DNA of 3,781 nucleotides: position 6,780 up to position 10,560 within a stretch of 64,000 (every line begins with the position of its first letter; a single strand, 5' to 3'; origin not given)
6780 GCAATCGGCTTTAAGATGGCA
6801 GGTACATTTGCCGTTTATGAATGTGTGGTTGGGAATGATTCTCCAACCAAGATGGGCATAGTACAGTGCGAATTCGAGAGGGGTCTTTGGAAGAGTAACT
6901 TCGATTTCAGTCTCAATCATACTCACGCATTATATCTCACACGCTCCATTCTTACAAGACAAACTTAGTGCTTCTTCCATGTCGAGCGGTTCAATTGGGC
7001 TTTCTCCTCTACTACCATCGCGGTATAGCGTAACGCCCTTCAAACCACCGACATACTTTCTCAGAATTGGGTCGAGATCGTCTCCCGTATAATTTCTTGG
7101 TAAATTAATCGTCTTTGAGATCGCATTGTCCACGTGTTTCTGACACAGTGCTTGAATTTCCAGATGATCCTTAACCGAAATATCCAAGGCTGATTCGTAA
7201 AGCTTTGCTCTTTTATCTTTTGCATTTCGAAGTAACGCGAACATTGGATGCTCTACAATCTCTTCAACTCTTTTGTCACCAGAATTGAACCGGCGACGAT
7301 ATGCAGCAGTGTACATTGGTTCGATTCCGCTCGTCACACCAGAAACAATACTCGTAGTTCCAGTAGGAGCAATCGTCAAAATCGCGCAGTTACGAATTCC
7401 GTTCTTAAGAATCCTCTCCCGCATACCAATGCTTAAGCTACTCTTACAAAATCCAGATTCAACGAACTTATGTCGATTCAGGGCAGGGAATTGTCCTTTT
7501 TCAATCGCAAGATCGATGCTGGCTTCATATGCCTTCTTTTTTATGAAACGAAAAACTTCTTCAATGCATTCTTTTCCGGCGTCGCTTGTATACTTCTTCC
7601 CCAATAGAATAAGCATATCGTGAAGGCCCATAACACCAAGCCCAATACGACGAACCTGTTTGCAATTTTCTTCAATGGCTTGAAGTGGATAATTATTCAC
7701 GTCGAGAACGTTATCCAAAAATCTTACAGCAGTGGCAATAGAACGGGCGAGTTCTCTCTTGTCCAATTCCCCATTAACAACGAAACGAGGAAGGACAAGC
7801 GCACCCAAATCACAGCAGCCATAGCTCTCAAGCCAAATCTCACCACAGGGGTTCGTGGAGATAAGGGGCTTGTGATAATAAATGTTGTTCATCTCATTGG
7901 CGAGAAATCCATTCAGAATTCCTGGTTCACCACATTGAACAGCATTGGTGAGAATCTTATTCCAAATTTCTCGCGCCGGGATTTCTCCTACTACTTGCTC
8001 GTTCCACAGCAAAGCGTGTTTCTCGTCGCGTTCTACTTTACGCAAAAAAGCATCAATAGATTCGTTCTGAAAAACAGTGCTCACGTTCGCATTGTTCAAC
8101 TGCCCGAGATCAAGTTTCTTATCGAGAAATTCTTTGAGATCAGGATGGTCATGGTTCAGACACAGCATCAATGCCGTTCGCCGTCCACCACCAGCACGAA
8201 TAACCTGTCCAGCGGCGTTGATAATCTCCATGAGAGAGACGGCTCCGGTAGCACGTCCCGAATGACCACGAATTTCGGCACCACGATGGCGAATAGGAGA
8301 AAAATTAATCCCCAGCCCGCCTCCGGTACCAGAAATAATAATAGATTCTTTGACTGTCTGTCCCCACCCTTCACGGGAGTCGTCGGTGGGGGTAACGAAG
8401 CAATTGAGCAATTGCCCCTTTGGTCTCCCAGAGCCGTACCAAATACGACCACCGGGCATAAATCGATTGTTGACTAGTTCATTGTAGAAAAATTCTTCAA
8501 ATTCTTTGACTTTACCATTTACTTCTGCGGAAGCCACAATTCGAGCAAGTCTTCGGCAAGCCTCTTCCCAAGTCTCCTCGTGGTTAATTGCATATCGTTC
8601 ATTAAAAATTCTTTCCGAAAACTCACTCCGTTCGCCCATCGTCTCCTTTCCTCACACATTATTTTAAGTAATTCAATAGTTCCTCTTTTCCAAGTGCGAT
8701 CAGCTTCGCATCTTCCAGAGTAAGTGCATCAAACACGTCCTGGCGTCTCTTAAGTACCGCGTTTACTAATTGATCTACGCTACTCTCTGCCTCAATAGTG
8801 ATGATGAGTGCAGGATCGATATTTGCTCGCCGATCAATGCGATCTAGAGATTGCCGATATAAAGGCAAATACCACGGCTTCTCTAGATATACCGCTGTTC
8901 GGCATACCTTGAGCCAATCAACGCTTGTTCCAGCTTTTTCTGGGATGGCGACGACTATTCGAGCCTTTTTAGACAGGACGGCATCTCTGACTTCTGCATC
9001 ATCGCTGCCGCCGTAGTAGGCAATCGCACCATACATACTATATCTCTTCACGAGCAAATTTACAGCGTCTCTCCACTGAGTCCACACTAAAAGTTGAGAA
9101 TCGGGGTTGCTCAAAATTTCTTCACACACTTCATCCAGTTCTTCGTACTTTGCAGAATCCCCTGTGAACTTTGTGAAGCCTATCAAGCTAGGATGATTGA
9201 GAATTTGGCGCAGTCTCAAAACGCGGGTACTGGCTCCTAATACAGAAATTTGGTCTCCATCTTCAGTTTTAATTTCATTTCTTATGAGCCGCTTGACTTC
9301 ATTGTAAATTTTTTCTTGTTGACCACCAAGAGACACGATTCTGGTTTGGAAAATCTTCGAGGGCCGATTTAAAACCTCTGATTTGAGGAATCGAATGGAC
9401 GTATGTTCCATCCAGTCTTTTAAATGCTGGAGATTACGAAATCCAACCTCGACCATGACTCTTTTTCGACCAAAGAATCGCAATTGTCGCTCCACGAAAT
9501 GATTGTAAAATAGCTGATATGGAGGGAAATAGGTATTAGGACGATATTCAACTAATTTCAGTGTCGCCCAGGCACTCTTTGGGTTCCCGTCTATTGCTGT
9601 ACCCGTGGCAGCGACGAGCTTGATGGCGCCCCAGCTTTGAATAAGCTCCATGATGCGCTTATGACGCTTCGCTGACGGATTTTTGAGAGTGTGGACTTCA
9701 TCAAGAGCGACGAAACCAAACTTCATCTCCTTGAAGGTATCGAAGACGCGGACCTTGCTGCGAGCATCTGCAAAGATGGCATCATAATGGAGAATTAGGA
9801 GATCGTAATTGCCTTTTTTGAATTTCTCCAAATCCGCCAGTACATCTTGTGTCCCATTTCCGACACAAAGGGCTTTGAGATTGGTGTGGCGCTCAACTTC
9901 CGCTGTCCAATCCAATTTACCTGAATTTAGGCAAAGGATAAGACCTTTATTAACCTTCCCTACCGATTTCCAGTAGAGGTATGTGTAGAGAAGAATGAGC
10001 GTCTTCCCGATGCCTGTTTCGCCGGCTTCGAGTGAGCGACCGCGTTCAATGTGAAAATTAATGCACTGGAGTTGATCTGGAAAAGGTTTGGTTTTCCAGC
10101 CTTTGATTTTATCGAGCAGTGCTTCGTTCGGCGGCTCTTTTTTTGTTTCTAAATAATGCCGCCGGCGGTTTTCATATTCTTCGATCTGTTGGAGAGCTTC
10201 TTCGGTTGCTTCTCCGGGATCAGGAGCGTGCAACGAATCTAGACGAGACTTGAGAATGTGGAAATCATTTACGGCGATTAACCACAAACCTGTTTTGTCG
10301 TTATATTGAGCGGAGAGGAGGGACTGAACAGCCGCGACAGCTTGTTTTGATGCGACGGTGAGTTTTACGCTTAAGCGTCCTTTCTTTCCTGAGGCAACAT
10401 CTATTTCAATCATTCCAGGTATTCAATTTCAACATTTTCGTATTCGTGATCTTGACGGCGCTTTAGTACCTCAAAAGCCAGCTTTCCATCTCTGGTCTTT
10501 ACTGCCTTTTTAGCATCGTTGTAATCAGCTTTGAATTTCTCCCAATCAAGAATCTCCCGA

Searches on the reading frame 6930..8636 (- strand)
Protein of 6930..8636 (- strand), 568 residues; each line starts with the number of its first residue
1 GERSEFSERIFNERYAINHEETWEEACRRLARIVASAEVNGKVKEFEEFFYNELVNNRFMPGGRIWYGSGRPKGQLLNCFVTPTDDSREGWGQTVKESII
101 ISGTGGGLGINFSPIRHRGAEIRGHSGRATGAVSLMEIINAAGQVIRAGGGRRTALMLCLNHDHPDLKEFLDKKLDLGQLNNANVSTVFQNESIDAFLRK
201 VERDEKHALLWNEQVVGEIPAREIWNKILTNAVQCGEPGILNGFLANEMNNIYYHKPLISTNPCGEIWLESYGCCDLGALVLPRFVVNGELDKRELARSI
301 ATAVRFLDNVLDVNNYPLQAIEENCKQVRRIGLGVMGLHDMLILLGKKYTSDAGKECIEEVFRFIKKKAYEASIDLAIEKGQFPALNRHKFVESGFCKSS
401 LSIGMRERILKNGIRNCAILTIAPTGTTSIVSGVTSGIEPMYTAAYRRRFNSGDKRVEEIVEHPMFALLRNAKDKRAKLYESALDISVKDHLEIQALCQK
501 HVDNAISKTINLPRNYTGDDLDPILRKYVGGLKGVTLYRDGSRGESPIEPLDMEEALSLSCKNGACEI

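Call 34: find_encoding_contigs(protein=window:6930-8636:-, flank=10000, max_places=1)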
Protein window:6930-8636:- (568 aa): no gene with exactly this product is on record in the collection.

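Call 75: search_protein_families(library=phrogs, proteins=[window:6930-8636:-], max_evalue=0.00001)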
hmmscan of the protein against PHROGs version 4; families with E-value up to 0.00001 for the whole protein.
window:6930-8636:- (568 aa): 7 families
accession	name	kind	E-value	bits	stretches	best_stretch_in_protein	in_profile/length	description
phrog_84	-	DNA, RNA and nucleotide metabolism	1.4e-115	388.5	1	8-563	203-796/975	ribonucleoside-diphosphate reductase large subunit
phrog_367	-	DNA, RNA and nucleotide metabolism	7.8e-55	187.3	2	133-377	263-501/701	ribonucleotide reductase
phrog_3844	-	moron, auxiliary metabolic gene and host takeover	9.2e-43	147.8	1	272-511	159-398/451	NrdA-like aerobic NDP reductase large subunit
phrog_3987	-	DNA, RNA and nucleotide metabolism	8.8e-21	75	1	11-210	149-353/467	ribonucleotide reductase large subunit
phrog_6132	-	DNA, RNA and nucleotide metabolism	7.2e-12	46.2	1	50-145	188-284/530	ribonucleotide reductase large subunit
phrog_12229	-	DNA, RNA and nucleotide metabolism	1.8e-11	44.2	1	8-149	12-148/577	ribonucleotide reductase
phrog_36555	-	DNA, RNA and nucleotide metabolism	8.1e-07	30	1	405-521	6-113/172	ribonucleotide reductase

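Call 87: find_related_loci(query=window:6930-8636:-, collection=viral_contigs, flank=6000)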
Query window:6930-8636:- (568 aa) in viral_contigs; peptide patterns used: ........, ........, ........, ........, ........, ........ (x = any residue, [..] = any of these).
6 stretches matched a pattern; 3 encode a relative of the query (tblastn E <= 1e-3); 3 distinct loci.
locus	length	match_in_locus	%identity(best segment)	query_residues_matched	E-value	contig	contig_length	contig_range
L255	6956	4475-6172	69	2-568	0e+0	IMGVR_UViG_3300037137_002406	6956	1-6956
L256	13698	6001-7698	78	3-568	0e+0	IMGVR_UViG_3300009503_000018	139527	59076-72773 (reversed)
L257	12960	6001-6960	50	259-568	4e-99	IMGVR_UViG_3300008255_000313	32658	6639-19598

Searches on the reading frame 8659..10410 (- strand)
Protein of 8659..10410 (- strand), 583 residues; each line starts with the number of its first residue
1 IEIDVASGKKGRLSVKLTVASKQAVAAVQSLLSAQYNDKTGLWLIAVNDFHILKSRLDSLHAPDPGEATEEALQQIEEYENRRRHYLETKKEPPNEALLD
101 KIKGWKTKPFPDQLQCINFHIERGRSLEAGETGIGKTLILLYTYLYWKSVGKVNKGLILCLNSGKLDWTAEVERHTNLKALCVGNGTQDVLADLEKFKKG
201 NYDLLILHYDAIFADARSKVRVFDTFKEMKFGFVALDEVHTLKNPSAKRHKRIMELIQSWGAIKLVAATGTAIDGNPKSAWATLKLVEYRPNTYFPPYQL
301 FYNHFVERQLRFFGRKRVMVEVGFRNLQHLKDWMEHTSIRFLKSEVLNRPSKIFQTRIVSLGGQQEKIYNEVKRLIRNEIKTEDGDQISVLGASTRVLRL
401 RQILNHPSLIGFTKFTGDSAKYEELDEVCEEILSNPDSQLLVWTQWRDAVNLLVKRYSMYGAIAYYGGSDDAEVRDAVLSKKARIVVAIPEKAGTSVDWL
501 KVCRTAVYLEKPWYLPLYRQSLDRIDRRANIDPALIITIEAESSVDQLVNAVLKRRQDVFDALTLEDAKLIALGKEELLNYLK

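Call 31: find_encoding_contigs(protein=window:8659-10410:-, flank=10000, max_places=1)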
Protein window:8659-10410:- (583 aa): no gene with exactly this product is on record in the collection.

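Call 75: search_protein_families(library=phrogs, proteins=[window:8659-10410:-], max_evalue=0.00001)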
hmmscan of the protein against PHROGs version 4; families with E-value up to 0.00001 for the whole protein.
window:8659-10410:- (583 aa): 2 families
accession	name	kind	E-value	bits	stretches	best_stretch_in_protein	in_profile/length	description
phrog_62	-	DNA, RNA and nucleotide metabolism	9.8e-72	243.1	1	81-575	682-1144/1881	DNA helicase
phrog_29996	-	unknown function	7.8e-12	45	1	98-478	720-1074/1189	-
